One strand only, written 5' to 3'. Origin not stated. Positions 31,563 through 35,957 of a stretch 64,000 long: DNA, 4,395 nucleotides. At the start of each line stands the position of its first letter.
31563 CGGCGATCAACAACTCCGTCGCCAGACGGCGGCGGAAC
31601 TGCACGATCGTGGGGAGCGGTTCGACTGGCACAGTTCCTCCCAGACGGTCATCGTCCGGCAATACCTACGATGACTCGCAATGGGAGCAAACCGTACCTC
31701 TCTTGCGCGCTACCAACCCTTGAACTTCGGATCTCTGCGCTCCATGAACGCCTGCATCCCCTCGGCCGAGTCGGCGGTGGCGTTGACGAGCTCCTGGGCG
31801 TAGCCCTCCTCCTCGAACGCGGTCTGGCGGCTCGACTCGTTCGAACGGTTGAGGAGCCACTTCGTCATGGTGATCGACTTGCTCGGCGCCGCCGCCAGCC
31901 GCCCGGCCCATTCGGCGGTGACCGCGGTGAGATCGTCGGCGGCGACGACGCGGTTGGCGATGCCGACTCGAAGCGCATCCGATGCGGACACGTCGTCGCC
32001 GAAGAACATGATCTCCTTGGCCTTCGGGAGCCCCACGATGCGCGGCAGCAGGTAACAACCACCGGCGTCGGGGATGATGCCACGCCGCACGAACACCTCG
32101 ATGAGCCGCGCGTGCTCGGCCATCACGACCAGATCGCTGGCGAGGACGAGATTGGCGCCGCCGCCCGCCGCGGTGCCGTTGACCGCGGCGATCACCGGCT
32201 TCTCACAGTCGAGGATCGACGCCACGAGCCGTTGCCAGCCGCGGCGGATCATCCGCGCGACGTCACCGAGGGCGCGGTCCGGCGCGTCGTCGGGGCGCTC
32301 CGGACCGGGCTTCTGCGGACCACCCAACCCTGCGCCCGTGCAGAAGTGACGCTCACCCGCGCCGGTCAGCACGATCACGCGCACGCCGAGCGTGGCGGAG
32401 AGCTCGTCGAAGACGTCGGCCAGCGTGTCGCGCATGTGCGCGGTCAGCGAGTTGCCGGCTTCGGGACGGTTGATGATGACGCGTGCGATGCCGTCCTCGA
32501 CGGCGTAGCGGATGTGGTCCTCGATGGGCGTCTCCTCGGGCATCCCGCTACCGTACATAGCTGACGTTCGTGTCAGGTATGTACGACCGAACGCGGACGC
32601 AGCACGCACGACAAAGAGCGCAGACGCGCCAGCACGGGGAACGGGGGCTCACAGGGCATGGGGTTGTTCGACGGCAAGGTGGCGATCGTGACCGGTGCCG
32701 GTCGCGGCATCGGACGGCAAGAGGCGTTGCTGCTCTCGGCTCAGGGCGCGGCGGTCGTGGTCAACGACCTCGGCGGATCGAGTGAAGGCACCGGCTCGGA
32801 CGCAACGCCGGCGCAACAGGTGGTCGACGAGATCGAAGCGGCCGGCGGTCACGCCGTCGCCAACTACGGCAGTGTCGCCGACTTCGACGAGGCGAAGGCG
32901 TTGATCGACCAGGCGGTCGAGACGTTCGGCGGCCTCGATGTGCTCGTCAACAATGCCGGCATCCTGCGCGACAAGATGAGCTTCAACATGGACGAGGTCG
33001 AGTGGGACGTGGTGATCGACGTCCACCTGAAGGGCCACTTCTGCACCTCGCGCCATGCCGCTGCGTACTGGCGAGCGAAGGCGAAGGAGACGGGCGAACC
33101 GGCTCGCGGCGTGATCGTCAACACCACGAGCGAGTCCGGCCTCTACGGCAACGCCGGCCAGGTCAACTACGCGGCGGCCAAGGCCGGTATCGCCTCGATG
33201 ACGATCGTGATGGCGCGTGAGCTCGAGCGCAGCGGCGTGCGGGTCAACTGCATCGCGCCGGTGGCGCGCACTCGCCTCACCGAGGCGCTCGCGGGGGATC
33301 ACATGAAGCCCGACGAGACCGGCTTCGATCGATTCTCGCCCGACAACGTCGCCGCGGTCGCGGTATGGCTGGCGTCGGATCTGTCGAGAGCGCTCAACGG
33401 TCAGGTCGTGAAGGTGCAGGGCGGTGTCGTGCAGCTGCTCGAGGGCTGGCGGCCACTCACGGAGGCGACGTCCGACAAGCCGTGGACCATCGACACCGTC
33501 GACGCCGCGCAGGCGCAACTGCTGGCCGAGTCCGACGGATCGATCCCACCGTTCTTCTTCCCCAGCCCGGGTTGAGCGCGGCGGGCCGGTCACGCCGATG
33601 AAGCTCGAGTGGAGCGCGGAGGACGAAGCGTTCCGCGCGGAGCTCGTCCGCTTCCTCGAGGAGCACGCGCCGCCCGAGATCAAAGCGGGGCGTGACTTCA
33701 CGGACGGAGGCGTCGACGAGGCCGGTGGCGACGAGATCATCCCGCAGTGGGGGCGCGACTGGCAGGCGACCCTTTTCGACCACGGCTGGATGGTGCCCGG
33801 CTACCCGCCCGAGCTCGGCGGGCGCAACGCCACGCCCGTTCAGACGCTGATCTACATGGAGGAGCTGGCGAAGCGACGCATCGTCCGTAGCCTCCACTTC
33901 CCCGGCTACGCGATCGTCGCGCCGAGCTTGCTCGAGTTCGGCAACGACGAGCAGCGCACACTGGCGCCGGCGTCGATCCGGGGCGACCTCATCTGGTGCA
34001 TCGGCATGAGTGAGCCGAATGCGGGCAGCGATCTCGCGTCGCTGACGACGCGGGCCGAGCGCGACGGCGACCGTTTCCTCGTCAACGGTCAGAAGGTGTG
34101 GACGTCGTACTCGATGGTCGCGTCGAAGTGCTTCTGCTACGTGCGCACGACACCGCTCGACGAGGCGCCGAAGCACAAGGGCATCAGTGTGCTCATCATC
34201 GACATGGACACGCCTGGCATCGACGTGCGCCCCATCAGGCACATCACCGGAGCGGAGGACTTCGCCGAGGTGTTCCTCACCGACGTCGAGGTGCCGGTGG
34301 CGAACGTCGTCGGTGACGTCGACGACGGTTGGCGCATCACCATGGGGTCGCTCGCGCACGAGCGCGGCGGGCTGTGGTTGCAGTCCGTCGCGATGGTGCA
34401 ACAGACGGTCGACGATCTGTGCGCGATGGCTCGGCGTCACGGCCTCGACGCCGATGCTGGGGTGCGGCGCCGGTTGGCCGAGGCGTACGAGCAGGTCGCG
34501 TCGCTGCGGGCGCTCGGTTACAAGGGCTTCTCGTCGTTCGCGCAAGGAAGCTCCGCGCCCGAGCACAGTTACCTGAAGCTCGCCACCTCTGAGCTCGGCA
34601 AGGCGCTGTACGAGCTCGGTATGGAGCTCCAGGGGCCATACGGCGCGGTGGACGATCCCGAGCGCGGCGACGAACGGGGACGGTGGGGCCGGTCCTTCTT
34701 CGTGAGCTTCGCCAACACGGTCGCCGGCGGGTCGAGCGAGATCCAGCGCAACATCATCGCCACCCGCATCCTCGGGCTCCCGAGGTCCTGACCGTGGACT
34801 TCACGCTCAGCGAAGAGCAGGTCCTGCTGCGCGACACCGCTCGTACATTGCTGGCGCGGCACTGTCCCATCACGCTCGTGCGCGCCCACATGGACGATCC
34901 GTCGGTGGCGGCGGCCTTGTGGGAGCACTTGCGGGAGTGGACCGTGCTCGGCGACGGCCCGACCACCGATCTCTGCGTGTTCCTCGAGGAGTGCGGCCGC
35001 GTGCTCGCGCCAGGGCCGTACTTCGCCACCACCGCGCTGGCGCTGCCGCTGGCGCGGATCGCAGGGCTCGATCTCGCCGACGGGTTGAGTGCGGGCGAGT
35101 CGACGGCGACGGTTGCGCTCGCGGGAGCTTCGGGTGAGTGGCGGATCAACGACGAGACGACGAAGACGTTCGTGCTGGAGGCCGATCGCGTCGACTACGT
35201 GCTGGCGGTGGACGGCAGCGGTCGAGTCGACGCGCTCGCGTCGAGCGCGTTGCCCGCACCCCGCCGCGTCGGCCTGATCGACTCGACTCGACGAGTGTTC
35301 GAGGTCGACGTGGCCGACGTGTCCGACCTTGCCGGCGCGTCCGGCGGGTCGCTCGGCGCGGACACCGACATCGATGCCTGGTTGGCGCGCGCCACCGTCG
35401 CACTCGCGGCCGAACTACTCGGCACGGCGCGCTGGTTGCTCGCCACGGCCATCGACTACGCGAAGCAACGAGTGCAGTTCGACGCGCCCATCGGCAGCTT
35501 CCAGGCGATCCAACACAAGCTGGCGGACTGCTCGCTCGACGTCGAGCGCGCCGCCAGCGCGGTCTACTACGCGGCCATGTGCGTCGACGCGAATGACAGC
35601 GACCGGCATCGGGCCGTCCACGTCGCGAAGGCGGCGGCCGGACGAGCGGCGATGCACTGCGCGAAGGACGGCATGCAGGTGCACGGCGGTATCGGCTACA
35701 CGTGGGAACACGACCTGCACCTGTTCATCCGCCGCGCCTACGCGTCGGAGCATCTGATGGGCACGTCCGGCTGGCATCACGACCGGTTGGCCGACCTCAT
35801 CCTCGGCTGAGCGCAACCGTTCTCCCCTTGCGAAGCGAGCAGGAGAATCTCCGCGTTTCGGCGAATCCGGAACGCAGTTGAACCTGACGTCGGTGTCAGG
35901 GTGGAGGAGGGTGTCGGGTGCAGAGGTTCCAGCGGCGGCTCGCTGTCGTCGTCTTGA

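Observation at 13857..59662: Regulon defined by a TGAC-N6-GTCA palindromic operator at 14 sites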

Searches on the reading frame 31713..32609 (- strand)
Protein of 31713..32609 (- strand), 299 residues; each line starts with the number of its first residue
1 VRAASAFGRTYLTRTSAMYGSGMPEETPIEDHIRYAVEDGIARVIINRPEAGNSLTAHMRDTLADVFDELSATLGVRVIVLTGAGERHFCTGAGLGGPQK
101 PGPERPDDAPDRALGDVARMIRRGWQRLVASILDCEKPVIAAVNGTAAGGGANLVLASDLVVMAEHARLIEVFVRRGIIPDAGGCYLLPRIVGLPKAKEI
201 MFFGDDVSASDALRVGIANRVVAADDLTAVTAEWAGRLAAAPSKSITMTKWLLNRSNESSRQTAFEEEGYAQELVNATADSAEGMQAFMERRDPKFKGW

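Call 10: search_protein_families(library=pfam, proteins=[window:31713-32609:-])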
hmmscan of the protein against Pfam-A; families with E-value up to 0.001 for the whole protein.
window:31713-32609:- (299 aa): 2 families
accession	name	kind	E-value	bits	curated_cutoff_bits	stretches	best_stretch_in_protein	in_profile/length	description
PF00378.25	ECH_1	-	3.9e-56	190.6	27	1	38-298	3-250/251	Enoyl-CoA hydratase/isomerase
PF16113.10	ECH_2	-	1.8e-25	90.6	27.2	1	42-262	2-208/335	Enoyl-CoA hydratase/isomerase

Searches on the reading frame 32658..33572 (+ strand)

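Call 11: search_protein_families(library=pfam, proteins=[window:32658-33572:+])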
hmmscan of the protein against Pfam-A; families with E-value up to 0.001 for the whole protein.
window:32658-33572:+ (305 aa): 3 families
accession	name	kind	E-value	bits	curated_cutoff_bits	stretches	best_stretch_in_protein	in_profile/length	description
PF00106.31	adh_short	-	8.5e-43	146.6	26.6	1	7-202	1-180/195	short chain dehydrogenase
PF13561.12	adh_short_C2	-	2.9e-38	132.2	27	1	13-257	1-235/236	Enoyl-(Acyl carrier protein) reductase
PF08659.16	KR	-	2.4e-12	47.6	22.6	1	9-181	3-159/180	KR domain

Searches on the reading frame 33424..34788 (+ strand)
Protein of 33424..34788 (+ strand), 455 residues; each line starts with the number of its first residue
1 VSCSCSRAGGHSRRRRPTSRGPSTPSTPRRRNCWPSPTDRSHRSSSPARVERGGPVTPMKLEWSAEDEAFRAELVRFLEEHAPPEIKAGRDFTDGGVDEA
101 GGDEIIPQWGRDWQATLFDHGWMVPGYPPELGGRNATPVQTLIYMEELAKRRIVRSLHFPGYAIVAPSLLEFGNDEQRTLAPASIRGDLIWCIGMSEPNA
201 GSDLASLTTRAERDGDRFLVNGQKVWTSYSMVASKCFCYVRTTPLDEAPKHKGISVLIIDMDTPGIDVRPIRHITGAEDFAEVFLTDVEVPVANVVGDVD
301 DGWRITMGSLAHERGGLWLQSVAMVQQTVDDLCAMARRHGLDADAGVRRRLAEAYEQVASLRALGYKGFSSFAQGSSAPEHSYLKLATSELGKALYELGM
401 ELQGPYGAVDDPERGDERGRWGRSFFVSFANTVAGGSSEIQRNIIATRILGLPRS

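Call 11: search_protein_families(library=pfam, proteins=[window:33424-34788:+])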
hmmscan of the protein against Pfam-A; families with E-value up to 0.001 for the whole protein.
window:33424-34788:+ (455 aa): 3 families
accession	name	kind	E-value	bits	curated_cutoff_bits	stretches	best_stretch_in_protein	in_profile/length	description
PF02770.24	Acyl-CoA_dh_M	-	2e-19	70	33.3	1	192-288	1-97/97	Acyl-CoA dehydrogenase, middle domain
PF00441.29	Acyl-CoA_dh_1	-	7.6e-19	68.8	22.4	1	300-450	1-150/150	Acyl-CoA dehydrogenase, C-terminal domain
PF02771.21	Acyl-CoA_dh_N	-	1.2e-09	38.9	22.9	1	65-178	2-102/113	Acyl-CoA dehydrogenase, N-terminal domain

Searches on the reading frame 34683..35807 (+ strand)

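Call 11: search_protein_families(library=pfam, proteins=[window:34683-35807:+])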
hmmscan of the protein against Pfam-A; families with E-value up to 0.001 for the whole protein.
window:34683-35807:+ (375 aa): 2 families
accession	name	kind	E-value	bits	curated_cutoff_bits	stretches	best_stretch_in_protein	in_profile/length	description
PF00441.29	Acyl-CoA_dh_1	-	2.4e-28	99.6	22.4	1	236-371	13-147/150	Acyl-CoA dehydrogenase, C-terminal domain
PF08028.16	Acyl-CoA_dh_2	-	2.6e-09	37.9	22.7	1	241-354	3-125/134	Acyl-CoA dehydrogenase, C-terminal domain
